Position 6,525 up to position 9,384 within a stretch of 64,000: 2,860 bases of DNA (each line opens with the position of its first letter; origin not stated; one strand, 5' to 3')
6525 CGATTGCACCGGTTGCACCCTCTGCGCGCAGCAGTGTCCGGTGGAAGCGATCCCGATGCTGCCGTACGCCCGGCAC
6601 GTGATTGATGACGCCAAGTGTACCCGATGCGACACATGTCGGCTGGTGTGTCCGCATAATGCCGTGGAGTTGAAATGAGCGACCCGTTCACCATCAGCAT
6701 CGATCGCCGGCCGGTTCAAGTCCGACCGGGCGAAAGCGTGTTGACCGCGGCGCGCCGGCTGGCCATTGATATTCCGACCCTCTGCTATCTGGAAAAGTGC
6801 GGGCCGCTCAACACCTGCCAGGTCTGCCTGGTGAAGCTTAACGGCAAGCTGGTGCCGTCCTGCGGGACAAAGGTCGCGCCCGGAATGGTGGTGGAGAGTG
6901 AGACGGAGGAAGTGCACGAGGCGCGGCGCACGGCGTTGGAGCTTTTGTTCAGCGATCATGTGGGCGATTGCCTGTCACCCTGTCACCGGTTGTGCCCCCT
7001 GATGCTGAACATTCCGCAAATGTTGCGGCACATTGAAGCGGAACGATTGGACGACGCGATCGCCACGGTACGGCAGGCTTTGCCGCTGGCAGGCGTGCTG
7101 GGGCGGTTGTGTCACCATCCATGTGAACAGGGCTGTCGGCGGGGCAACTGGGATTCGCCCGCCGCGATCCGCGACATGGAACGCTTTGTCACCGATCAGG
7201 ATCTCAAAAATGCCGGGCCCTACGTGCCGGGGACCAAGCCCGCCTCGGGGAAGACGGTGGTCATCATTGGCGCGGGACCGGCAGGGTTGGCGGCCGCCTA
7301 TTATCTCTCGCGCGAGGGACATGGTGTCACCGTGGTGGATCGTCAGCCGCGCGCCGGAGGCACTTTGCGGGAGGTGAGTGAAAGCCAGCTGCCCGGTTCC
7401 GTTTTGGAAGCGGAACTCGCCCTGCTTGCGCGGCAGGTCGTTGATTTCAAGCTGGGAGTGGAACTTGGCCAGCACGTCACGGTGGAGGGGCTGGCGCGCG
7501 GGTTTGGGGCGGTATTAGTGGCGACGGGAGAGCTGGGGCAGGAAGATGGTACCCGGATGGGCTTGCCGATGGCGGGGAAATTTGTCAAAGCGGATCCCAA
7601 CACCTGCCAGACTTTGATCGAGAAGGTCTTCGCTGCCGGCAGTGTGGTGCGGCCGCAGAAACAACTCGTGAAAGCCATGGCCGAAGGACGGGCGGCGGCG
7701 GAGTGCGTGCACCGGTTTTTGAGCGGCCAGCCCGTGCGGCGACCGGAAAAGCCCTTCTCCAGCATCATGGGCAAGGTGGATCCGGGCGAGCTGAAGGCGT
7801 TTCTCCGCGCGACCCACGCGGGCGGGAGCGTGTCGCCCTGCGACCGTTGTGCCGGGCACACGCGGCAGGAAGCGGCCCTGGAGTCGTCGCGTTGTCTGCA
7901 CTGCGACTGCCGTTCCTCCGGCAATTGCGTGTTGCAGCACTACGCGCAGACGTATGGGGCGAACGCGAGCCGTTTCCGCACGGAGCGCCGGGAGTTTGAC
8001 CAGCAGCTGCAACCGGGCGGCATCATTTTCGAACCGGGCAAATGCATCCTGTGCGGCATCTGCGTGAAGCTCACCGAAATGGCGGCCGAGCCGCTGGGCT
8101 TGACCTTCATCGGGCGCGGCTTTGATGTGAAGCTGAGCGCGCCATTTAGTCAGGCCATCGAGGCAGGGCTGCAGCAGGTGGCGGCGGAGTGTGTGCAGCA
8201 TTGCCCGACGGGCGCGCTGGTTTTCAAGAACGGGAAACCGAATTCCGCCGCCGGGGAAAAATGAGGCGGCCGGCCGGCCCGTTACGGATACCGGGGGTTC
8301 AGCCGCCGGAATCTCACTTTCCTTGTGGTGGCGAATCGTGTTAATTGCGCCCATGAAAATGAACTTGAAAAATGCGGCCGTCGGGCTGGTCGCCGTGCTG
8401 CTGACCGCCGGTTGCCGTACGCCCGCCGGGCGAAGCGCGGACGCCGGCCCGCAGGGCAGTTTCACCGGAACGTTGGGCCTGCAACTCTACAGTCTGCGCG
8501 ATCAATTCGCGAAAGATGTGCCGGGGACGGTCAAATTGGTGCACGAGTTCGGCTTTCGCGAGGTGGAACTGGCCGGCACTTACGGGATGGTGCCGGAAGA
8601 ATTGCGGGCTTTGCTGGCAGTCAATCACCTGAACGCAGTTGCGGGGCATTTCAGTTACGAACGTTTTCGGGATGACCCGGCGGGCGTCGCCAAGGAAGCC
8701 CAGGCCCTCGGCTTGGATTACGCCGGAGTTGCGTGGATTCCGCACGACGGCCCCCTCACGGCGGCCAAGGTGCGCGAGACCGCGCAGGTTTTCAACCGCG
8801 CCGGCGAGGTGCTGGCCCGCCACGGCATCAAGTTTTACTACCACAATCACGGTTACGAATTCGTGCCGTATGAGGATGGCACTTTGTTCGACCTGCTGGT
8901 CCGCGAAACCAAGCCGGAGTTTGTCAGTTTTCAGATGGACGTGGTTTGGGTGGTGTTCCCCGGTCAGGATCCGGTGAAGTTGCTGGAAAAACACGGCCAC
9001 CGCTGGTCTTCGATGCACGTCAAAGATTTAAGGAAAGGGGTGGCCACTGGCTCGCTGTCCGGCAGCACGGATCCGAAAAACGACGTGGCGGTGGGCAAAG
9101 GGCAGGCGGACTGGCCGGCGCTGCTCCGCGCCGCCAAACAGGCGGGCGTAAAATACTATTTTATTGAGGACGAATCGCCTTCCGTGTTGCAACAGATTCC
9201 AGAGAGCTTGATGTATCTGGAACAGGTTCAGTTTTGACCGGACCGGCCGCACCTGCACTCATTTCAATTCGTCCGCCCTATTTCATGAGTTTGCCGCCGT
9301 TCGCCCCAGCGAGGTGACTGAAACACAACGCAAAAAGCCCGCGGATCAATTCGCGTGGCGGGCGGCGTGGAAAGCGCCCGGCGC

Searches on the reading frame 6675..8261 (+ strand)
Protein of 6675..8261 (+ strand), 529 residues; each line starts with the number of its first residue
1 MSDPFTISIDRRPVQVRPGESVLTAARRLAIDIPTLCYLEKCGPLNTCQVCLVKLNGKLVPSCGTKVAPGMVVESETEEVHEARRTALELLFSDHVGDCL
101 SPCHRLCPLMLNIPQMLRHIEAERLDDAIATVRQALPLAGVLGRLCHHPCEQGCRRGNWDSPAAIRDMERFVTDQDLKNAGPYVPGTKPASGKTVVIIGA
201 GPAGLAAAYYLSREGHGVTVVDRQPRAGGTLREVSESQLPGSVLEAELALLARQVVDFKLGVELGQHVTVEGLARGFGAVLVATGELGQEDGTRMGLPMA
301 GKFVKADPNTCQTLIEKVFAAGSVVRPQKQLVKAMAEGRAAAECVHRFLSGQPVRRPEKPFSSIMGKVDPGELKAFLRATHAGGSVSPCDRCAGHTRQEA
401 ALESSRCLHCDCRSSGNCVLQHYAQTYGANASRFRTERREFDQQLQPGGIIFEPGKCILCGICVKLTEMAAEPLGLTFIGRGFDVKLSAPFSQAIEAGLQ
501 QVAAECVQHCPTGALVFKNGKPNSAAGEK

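Call 7: search_protein_families(library=pfam, proteins=[window:6675-8261:+], max_evalue=0.01)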
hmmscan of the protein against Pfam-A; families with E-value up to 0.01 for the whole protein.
window:6675-8261:+ (529 aa): 21 families
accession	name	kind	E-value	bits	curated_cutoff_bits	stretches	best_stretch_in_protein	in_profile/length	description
PF14691.11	Fer4_20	-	4.3e-17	62.4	25.8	1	99-178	27-110/113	Dihydroprymidine dehydrogenase domain II, 4Fe-4S cluster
PF13510.11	Fer2_4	-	2.2e-15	56.9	22.8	1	3-77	2-81/82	2Fe-2S iron-sulfur cluster binding domain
PF07992.20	Pyr_redox_2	-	2e-11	44.3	26.1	1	192-338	142-291/291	Pyridine nucleotide-disulphide oxidoreductase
PF13450.12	NAD_binding_8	-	1.1e-10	42.1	21.9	1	197-241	1-42/68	NAD(P)-binding Rossmann-like domain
PF01266.30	DAO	-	5.8e-09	36.4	27.9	1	195-230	2-38/353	FAD dependent oxidoreductase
PF00890.30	FAD_binding_2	-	1.3e-06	28.3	20.4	1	195-231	2-38/414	FAD binding domain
PF01494.25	FAD_binding_3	-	3.4e-06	27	22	1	194-227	3-36/349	FAD binding domain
PF01593.30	Amino_oxidase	-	6.8e-06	26.1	19.8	1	203-245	2-41/443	Flavin containing amine oxidoreductase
PF12831.13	FAD_oxidored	-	8e-06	25.8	27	1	195-231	2-38/416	FAD dependent oxidoreductase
PF01946.23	Thi4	-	1.1e-05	25.3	26.2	1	194-229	19-55/235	Thi4 family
PF10588.14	NADH-G_4Fe-4S_3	-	1.2e-05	25.2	27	1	407-433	16-40/40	NADH-ubiquinone oxidoreductase-G iron-sulfur binding region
PF00070.33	Pyr_redox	-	1.8e-05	25.6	22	1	195-227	2-34/82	Pyridine nucleotide-disulphide oxidoreductase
PF03486.20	HI0933_like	-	3.1e-05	24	50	1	194-229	2-37/244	HI0933-like protein Rossmann domain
PF22117.2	Fer4_Nqo3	-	5.7e-05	23.7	27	1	456-515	10-66/67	NADH-quinone oxidoreductase subunit 3, ferredoxin-like domain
PF01262.27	AlaDh_PNT_C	-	0.00013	21.9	23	1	184-238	23-74/214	Alanine dehydrogenase/PNT, C-terminal domain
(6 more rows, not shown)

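Call 8: search_protein_families(library=ncbifam, proteins=[window:6675-8261:+], max_evalue=0.01)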
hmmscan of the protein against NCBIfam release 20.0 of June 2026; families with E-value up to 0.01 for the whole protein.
window:6675-8261:+ (529 aa): 107 families (the best 25 are shown)
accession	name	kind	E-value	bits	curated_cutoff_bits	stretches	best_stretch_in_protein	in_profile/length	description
NF009454.0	PRK12814.1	equivalog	3.9e-108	362.5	916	2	5-286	4-288/657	putative NADPH-dependent glutamate synthase small subunit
NF009410.0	PRK12771.1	subfamily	8.8e-61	206.1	516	2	94-285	41-232/566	NAD(P)-binding protein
NF045663.1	diclust_near_Sec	equivalog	6.7e-54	183.2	530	1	100-463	17-361/759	pyridine nucleotide-disulfide oxidoreductase/dicluster-binding protein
NF040763.1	FeFe_hydrog_A6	exception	1.6e-40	139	765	2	6-105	2-102/571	NADH-dependent [FeFe] hydrogenase, group A6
NF010590.0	PRK13984.1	equivalog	4.6e-40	137.4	946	1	101-285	196-382/611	putative oxidoreductase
TIGR03315.1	Se_ygfK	equivalog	5.3e-39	133.4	835.3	2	96-286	439-631/1012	putative selenate reductase subunit YgfK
TIGR01317.1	GOGAT_sm_gam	subfamily_domain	2.9e-38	131.9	447.7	2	98-290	46-242/485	glutamate synthase small subunit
NF009414.0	PRK12778.1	equivalog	4e-36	124.6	1103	2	94-285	329-526/752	bifunctional dihydroorotate dehydrogenase B NAD binding subunit/NADPH-dependent glutamate synthase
TIGR01318.1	gltD_gamma_fam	subfamily_domain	7.1e-36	123.8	482.95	2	99-291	45-241/467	glutamate synthase, small subunit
TIGR01316.1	gltA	equivalog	1.1e-34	120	471.75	2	99-285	34-227/449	NADPH-dependent glutamate synthase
NF009408.0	PRK12769.1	equivalog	8.6e-33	113.4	1003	2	101-286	234-422/659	formate-dependent uric acid utilization protein AegA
NF005745.0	PRK07569.1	equivalog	1e-30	106.9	333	2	6-99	5-100/238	bidirectional hydrogenase complex protein HoxU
TIGR01973.1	NuoG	equivalog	2.1e-28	99.5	470.05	2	7-99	1-95/606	NADH-quinone oxidoreductase subunit NuoG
NF006305.0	PRK08493.1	equivalog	7.2e-28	97.1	591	2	6-95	3-92/819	NADH-quinone oxidoreductase subunit G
NF009451.0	PRK12809.1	equivalog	2.7e-25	88.8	1154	1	102-288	218-407/639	formate-dependent uric acid utilization protein YgfT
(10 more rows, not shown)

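Call 38: search_solved_structures(query=window:6675-8261:+, max_evalue=0.00001, show_alignments=2)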
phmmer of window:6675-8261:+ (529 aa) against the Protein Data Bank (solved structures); distinct sequences matched with E-value up to 0.00001: 93 (the best 60 are shown).
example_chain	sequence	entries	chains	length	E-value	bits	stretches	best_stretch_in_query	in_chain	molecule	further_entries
9bov_A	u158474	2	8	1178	1.6e-86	294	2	7-286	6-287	Molybdopterin oxidoreductase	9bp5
8oh5_C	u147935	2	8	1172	8.9e-79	268.5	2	5-294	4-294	Formate dehydrogenase-O, major subunit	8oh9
9n5u_A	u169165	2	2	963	2.7e-75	257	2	7-286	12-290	NfnA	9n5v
8a6t_A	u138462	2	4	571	2.4e-32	115.3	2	7-101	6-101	Electron bifurcating hydrogenase subunit HydA1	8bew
7mfm_I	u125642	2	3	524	5.6e-31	110.8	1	106-345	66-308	Glutamate synthase (NADPH) small chain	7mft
7p5h_A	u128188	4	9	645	1.1e-29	106.6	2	7-103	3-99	Fe-hydrogenase, subunit alpha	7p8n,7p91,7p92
4ylf_B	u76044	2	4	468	5.6e-29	104.2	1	101-286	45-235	Dihydropyrimidine dehydrogenase subunit A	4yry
5vj7_A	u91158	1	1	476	2.5e-27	98.7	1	101-286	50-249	Oxidoreductase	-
5jca_L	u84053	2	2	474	4.6e-26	94.5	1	101-285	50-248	NADH-dependent Ferredoxin:NADP Oxidoreductase (NfnI) subunit alpha | NADH-dependent Ferredoxin:NADP Oxidoreductase subunit alpha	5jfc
5xf9_B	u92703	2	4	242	9.1e-25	90.3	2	6-95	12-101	NAD-reducing hydrogenase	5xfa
2vdc_G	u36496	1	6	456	2.2e-23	85.7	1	99-292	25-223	GLUTAMATE SYNTHASE [NADPH] SMALL CHAIN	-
6s6s_G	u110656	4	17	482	2.8e-23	85.4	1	99-298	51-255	Glutamate synthase [NADPH] small chain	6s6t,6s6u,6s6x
6tg9_A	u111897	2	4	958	6.5e-23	84.2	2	4-102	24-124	Formate dehydrogenase subunit alpha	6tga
9wxb_B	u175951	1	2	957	3.8e-22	81.6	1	4-102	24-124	Formate dehydrogenase alpha subunit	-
7t2r_A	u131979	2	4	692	4.2e-21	78.2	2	5-97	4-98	NiFe hydrogenase subunit A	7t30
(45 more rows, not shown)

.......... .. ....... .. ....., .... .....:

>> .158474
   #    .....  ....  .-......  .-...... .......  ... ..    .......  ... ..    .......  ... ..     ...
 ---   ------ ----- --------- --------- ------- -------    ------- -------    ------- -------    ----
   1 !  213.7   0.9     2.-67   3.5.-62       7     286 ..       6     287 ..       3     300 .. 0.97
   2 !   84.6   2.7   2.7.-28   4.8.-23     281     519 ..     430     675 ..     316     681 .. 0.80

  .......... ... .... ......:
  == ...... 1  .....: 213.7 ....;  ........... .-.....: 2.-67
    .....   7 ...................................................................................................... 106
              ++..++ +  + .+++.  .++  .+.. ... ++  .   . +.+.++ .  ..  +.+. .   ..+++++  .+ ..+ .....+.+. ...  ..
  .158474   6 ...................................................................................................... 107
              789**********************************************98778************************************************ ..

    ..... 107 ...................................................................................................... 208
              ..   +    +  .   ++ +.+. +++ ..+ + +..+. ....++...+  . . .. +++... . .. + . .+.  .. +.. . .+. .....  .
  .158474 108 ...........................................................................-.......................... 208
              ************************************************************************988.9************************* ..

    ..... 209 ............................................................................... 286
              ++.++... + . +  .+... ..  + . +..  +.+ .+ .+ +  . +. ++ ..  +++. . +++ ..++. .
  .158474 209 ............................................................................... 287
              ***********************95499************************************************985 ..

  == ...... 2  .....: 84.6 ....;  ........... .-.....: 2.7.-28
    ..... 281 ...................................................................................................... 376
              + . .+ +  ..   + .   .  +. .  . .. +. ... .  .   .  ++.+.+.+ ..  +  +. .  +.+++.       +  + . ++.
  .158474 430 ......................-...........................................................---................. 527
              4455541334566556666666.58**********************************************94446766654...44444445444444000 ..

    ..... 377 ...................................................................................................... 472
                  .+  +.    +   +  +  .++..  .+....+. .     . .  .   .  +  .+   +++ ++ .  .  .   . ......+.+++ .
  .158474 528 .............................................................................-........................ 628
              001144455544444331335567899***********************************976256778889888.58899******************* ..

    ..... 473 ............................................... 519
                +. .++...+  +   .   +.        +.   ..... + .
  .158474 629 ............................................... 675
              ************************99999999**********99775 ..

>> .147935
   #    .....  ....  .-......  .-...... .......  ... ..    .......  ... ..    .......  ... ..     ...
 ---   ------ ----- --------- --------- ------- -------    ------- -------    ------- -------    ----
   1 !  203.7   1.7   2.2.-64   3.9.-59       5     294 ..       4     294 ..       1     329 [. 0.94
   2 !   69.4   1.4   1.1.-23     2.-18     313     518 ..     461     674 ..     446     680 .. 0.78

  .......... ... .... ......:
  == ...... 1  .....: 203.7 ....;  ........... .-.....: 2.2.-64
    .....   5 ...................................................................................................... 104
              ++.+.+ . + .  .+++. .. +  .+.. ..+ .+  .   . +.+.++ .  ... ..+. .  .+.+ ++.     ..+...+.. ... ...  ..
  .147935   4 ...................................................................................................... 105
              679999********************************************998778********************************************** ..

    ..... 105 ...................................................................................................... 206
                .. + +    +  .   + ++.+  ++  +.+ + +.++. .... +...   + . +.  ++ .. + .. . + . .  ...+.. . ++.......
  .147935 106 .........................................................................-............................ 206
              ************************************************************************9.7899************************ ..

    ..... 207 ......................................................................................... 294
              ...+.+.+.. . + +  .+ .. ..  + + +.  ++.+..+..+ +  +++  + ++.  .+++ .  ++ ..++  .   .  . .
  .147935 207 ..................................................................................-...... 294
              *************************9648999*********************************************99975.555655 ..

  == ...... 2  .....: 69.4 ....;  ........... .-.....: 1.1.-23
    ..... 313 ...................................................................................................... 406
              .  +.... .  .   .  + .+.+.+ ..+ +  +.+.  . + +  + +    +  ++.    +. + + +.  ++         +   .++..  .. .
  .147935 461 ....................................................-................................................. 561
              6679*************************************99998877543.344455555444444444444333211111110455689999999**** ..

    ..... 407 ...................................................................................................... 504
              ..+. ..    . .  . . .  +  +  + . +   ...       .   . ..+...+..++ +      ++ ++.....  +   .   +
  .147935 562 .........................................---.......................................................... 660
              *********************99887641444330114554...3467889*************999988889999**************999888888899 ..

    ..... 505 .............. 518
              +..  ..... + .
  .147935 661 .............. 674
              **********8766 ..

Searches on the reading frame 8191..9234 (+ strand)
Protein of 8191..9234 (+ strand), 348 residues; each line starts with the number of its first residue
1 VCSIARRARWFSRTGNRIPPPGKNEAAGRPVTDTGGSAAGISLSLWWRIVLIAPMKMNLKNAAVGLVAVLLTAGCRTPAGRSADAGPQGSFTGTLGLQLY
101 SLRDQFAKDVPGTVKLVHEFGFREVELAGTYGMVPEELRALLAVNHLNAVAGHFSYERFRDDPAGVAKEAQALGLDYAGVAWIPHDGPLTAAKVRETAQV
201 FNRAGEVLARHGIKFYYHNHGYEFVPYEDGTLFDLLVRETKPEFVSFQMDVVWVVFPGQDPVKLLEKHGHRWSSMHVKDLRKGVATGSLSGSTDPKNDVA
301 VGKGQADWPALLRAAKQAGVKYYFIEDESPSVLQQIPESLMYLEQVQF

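Call 7: search_protein_families(library=pfam, proteins=[window:8191-9234:+], max_evalue=0.01)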
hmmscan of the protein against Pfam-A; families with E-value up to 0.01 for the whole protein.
window:8191-9234:+ (348 aa): 1 family
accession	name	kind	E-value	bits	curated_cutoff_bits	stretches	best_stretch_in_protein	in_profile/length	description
PF01261.30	AP_endonuc_2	-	3.6e-11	43.7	31.1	1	115-342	2-245/249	Xylose isomerase-like TIM barrel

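Call 8: search_protein_families(library=ncbifam, proteins=[window:8191-9234:+], max_evalue=0.01)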
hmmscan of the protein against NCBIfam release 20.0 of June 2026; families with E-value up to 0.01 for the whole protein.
window:8191-9234:+ (348 aa): 1 family
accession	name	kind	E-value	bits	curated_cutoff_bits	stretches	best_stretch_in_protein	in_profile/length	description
TIGR04379.1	myo_inos_iolE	equivalog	5.4e-19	68.8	290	1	188-286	122-218/290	myo-inosose-2 dehydratase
